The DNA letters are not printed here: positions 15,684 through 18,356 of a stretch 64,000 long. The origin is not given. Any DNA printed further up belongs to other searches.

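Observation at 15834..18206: Single-polypeptide fusion of glucose-6-phosphate dehydrogenase and short-form 6-phosphogluconate dehydrogenase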

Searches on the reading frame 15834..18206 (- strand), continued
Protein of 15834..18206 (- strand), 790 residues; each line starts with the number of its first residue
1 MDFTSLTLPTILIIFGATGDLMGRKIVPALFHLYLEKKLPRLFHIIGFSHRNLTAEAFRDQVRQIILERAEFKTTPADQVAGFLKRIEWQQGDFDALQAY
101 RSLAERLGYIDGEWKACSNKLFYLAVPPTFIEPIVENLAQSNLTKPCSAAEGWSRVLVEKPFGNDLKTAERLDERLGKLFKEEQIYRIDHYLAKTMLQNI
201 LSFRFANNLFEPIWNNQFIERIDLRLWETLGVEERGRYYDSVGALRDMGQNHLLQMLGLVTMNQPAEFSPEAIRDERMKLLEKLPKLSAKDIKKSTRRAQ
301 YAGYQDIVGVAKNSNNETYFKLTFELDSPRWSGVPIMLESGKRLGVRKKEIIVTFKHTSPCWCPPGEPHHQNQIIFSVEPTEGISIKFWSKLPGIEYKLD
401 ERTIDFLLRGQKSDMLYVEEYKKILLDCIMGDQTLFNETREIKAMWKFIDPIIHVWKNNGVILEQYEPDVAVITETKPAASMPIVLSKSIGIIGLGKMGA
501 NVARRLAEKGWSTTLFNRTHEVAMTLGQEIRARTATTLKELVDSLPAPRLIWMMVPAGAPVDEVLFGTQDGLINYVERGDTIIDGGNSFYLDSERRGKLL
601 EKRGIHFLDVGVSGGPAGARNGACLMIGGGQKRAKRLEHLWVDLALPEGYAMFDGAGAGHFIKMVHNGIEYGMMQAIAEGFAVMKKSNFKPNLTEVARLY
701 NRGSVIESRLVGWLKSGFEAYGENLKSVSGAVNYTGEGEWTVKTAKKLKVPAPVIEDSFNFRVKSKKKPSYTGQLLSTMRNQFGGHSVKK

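Call 43: predict_structure(alignment_id=A1)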
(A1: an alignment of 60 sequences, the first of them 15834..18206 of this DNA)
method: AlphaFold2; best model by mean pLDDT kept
length: 790 residues; sequences in the alignment: 60
mean_pLDDT: 89.5   pTM: 0.73
mean pLDDT of the five models: 89.5, 89.0, 88.1, 87.7, 87.2
residues with pLDDT >= 90: 481; 70-90: 272; 50-70: 31; < 50: 6
segments of 3 or more residues with pLDDT < 50: 1-4
pLDDT, mean of each block of 10 residues (from residue 1): 61 94 93 94 95 95 94 93 96 96 94 89 91 92 77 86 78 87 84 79 83 90 96 88 91 92 89 92 94 94 96 96 92 94 95 88 81 92 92 87 87 74 91 88 92 94 95 81 68 97 94 96 96 97 95 94 93 96 94 96 97 90 93 90 89 95 85 79 91 90 68 88 90 83 88 85 90 90 82
secondary structure, 60 per line:
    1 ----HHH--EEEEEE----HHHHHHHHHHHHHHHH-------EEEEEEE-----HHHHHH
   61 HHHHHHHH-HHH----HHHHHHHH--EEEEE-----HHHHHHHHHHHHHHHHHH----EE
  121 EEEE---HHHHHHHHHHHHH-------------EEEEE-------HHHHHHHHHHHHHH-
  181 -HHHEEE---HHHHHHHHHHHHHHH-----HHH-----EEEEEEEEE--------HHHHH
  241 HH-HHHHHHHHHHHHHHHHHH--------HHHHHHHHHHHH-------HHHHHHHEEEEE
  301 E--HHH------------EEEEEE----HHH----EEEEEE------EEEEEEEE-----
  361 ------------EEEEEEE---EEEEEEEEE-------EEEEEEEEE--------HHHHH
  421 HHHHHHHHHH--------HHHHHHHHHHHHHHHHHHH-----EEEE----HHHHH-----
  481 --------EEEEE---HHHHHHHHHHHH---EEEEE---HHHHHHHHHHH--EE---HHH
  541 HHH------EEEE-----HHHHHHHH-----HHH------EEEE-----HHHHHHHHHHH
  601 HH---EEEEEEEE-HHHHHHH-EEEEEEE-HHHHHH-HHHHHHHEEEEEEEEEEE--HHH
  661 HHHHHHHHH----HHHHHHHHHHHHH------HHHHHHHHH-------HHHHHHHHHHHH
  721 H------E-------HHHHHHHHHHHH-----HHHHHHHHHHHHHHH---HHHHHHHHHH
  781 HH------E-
elements in order (helices of 4 or more, strands of 3 or more residues): E10-15 H20-35 E43-49 H55-68 H77-84 E87-91 H97-114 E119-124 H128-140 E154-158 H166-179 E185-187 H191-205 E219-227 H236-242 H244-261 H270-281 H289-295 E296-301 E319-324 E336-341 E348-355 E373-379 E383-391 E399-407 H416-430 H439-457 E463-466 H471-475 E489-493 H497-508 E512-516 H520-530 H538-543 E550-553 H559-566 E581-584 H590-602 E606-613 H615-621 E623-629 H631-636 H638-644 E645-655 H658-669 H674-686 H693-701 H709-721 H736-747 H753-767 H771-782
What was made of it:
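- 16746..16799 (-): Interdomain linker, aa ~470-487 (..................): not conserved and variable in length. This is the only interdomain pLDDT dip: 81 for residues 471-480 and 68 for 481-490 (call 43).
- AF2 model: mean pLDDT 89.5, pTM 0.73, two folded modules (call 43).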

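Call 46: search_protein_families(library=pfam, proteins=[P0259, P0251, P0255, P0266, P0367, P0384], max_evalue=0.00001)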
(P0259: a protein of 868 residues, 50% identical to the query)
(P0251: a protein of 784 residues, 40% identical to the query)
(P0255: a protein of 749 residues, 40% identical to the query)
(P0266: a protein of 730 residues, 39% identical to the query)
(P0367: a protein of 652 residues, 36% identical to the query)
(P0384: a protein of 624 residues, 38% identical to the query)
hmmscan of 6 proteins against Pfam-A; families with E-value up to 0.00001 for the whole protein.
P0259 (868 aa): 2 families
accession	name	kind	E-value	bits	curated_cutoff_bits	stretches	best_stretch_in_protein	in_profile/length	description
PF02781.21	G6PD_C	-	1.5e-68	231.5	27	1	199-441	1-254/296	Glucose-6-phosphate dehydrogenase, C-terminal domain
PF00479.28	G6PD_N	-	9.8e-54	183.2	22.1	1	12-196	1-182/183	Glucose-6-phosphate dehydrogenase, NAD binding domain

P0251 (784 aa): 5 families
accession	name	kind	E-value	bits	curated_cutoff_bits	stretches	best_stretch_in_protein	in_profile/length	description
PF02781.21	G6PD_C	-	1.1e-66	225.4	27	1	198-470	1-282/296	Glucose-6-phosphate dehydrogenase, C-terminal domain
PF00479.28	G6PD_N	-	4e-49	168.2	22.1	1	10-196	1-183/183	Glucose-6-phosphate dehydrogenase, NAD binding domain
PF03446.21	NAD_binding_2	-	2.6e-33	115.8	21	1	491-641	1-154/161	NAD binding domain of 6-phosphogluconate dehydrogenase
PF02826.25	2-Hacid_dh_C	-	9.9e-12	45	25.1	1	486-602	33-148/178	D-isomer specific 2-hydroxyacid dehydrogenase, NAD binding domain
PF00393.24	6PGD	-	3.5e-10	40.2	27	1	654-759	1-115/290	6-phosphogluconate dehydrogenase, C-terminal domain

P0255 (749 aa): 4 families
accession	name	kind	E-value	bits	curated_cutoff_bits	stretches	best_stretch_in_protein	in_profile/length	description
PF02781.21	G6PD_C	-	1.4e-51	175.8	27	2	188-350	3-183/296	Glucose-6-phosphate dehydrogenase, C-terminal domain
PF00479.28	G6PD_N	-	2.6e-41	142.7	22.1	1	7-184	1-183/183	Glucose-6-phosphate dehydrogenase, NAD binding domain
PF03446.21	NAD_binding_2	-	4.7e-40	137.7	21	1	450-601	2-153/161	NAD binding domain of 6-phosphogluconate dehydrogenase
PF00393.24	6PGD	-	7e-23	81.9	27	1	615-725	1-115/290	6-phosphogluconate dehydrogenase, C-terminal domain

P0266 (730 aa): 7 families
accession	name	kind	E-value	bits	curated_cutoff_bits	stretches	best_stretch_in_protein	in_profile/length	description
PF03446.21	NAD_binding_2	-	4.5e-43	147.5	21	1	432-587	1-154/161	NAD binding domain of 6-phosphogluconate dehydrogenase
PF02781.21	G6PD_C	-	1.8e-34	119.6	27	1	178-363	2-206/296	Glucose-6-phosphate dehydrogenase, C-terminal domain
PF00479.28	G6PD_N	-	2.8e-24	87.2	22.1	1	9-174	2-182/183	Glucose-6-phosphate dehydrogenase, NAD binding domain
PF00393.24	6PGD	-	1.7e-14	54.4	27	1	600-708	1-115/290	6-phosphogluconate dehydrogenase, C-terminal domain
PF01488.26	Shikimate_DH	-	3.2e-06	27.7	24.3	1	425-473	6-56/138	Shikimate / quinate 5-dehydrogenase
PF03807.23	F420_oxidored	-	6.9e-06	27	21.6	0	432-477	1-48/94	NADP oxidoreductase coenzyme F420-dependent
PF02826.25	2-Hacid_dh_C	-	7.1e-06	25.9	25.1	0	400-507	6-109/178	D-isomer specific 2-hydroxyacid dehydrogenase, NAD binding domain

P0367 (652 aa): 3 families
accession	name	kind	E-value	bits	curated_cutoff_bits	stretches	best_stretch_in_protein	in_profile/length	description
PF02781.21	G6PD_C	-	1e-108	363.4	27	1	359-649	1-296/296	Glucose-6-phosphate dehydrogenase, C-terminal domain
PF00479.28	G6PD_N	-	7.2e-61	206.5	22.1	1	169-357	1-183/183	Glucose-6-phosphate dehydrogenase, NAD binding domain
PF01182.26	Glucosamine_iso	-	1.4e-06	28.8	27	0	7-66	2-61/225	Glucosamine-6-phosphate isomerases/6-phosphogluconolactonase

P0384 (624 aa): 2 families
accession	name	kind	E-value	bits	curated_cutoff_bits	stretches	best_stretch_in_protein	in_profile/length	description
PF02781.21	G6PD_C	-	1.5e-103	346.4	27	1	332-620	1-296/296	Glucose-6-phosphate dehydrogenase, C-terminal domain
PF00479.28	G6PD_N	-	1.5e-60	205.5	22.1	1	145-330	1-183/183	Glucose-6-phosphate dehydrogenase, NAD binding domain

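Call 53: fold_search(model_id=the predicted structure, library=pdb)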
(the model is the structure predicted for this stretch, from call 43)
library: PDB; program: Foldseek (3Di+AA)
matches with E <= 10: 1837; with E <= 0.001: 623
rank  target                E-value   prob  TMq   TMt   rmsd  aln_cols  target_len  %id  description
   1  1e77                  8.0e-45  1.00  0.55  0.88   2.6       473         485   30  COMPLEX OF ACTIVE MUTANT (Q365->C) OF GLUCOSE 6-PHOSPHATE DEHYDROGENASE FROM LEUCONOSTOC MESENTEROIDES WITH SUBSTRATE (released 2000-12-11)
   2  1h93                  8.9e-45  1.00  0.55  0.88   2.5       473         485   30  ACTIVE MUTANT (S215->C) OF GLUCOSE 6-PHOSPHATE DEHYDROGENASE FROM LEUCONOSTOC MESENTEROIDES (released 2001-05-03)
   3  1dpg_A                1.4e-44  1.00  0.55  0.88   2.5       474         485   30  GLUCOSE 6-PHOSPHATE DEHYDROGENASE FROM LEUCONOSTOC MESENTEROIDES (released 1996-03-08)
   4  1e7m                  9.8e-44  1.00  0.54  0.87   2.7       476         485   30  ACTIVE SITE MUTANT (D177->N) OF GLUCOSE 6-PHOSPHATE DEHYDROGENASE FROM LEUCONOSTOC MESENTEROIDES (released 2000-12-11)
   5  2dpg                  1.5e-43  1.00  0.54  0.87   2.6       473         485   30  COMPLEX OF INACTIVE MUTANT (H240->N) OF GLUCOSE 6-PHOSPHATE DEHYDROGENASE FROM LEUCONOSTOC MESENTEROIDES WITH NADP+ (released 1998-07-15)
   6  6e07_Q                4.6e-43  1.00  0.54  0.86   2.6       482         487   32  Crystal structure of Canton G6PD in complex with structural NADP (released 2018-07-25)
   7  7zve_D                7.1e-43  1.00  0.53  0.82   3.3       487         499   31  K403 acetylated glucose-6-phosphate dehydrogenase (G6PD) (released 2023-08-23)
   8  7uc2_A                7.9e-43  1.00  0.53  0.87   2.7       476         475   32  Structure of G6PD-D200N tetramer bound to NADP+ with no symmetry applied (released 2022-09-14)
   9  2bhl_A                1.1e-42  1.00  0.53  0.87   2.8       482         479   31  X-RAY STRUCTURE OF HUMAN GLUCOSE-6-PHOSPHATE DEHYDROGENASE (DELETION VARIANT) COMPLEXED WITH GLUCOSE-6-PHOSPHATE (released 2005-04-25)
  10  7snh_A                1.4e-42  1.00  0.53  0.86   2.6       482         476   32  Structure of G6PD-D200N tetramer bound to NADP+ (released 2022-07-13)
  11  6e07_F                1.6e-42  1.00  0.53  0.86   2.6       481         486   32  Crystal structure of Canton G6PD in complex with structural NADP (released 2018-07-25)
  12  7e6h                  1.8e-42  1.00  0.54  0.86   3.3       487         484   31  glucose-6-phosphate dehydrogenase from Kluyveromyces lactis (released 2021-04-14)
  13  5ukw                  2.3e-42  1.00  0.54  0.88   2.8       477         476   31  Crystal structure of human Glucose 6-phosphate Dehydrogenase mutant (A277C) complexed with G6P (released 2017-04-19)
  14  4lgv_A                2.3e-42  1.00  0.52  0.88   2.7       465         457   32  X-ray crystal structure of Glucose-6-phosphate 1-dehydrogenase from Mycobacterium avium (released 2013-07-24)
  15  7zve_C                2.9e-42  1.00  0.53  0.83   2.8       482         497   32  K403 acetylated glucose-6-phosphate dehydrogenase (G6PD) (released 2023-08-23)
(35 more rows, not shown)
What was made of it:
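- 16806..18179 (-): G6PD (Zwf) module, aa 10-467. Contains GATGDL 16-21, EKPFG 159-163, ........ 187-194 and QNH 250-252. It lacks the canonical C-terminal GxWGP…DGRxW tail. AF2 model superposes on L. mesenteroides and human G6PD with TM 0.86-0.88 normalised to target (call 53).
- The G6PD module matches solved G6PDs at TM 0.88 (call 53).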

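Call 56: find_encoding_contigs(protein=P0266, flank=8000, max_places=2)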
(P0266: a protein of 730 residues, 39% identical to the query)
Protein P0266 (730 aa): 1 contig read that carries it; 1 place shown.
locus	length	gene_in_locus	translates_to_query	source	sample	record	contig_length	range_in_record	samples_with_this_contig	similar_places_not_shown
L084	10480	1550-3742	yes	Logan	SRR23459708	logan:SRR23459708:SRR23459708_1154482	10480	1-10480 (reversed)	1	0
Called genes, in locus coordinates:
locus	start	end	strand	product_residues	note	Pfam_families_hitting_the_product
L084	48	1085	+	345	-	-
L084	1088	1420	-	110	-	-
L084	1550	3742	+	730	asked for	PF00479:G6PD_N, PF02781:G6PD_C, PF02826:2-Hacid_dh_C (weak), PF01488:Shikimate_DH (weak), PF03446:NAD_binding_2, PF03807:F420_oxidored (weak), PF00393:6PGD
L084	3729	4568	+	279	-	PF00480:ROK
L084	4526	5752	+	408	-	PF17785:PUA_3, PF10672:Methyltrans_SAM, PF03602:Cons_hypoth95 (weak)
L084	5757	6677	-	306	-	PF01145:Band_7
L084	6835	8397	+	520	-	PF00535:Glycos_transf_2, PF13641:Glyco_tranf_2_3, PF13506:Glyco_transf_21, PF13632:Glyco_trans_2_3, PF03552:Cellulose_synt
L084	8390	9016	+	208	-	-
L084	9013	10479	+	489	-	?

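Call 57: find_encoding_contigs(protein=P0253, flank=8000, max_places=2)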
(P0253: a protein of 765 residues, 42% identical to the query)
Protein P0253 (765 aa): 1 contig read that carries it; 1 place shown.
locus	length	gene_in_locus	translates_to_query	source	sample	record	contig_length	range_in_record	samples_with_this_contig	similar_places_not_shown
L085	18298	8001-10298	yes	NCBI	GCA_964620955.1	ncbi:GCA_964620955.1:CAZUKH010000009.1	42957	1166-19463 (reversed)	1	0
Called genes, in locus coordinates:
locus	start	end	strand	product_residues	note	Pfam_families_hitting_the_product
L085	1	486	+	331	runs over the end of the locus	PF18917:LiaI-LiaF-like_TM1, PF22570:LiaF-TM, PF09922:LiaF-like_C (weak)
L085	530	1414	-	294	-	PF17773:UPF0176_N, PF00581:Rhodanese, PF12368:Rhodanese_C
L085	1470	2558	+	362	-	PF01594:AI-2E_transport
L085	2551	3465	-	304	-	-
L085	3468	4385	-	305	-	PF01145:Band_7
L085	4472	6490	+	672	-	PF01326:PPDK_N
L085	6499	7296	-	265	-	-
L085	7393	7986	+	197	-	PF00300:His_Phos_1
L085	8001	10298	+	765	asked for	PF00479:G6PD_N, PF03807:F420_oxidored (faint), PF02781:G6PD_C, PF01488:Shikimate_DH (faint), PF03446:NAD_binding_2, PF00393:6PGD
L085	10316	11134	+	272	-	PF00480:ROK, PF02685:Glucokinase (weak)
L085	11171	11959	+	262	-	-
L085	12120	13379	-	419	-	PF13173:AAA_14, PF13635:DUF4143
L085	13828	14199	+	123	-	PF12844:HTH_19, PF13413:HTH_25 (faint), PF13443:HTH_26 (weak), PF13560:HTH_31 (weak), PF01381:HTH_3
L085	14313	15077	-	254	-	-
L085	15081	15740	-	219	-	PF01725:Ham1p_like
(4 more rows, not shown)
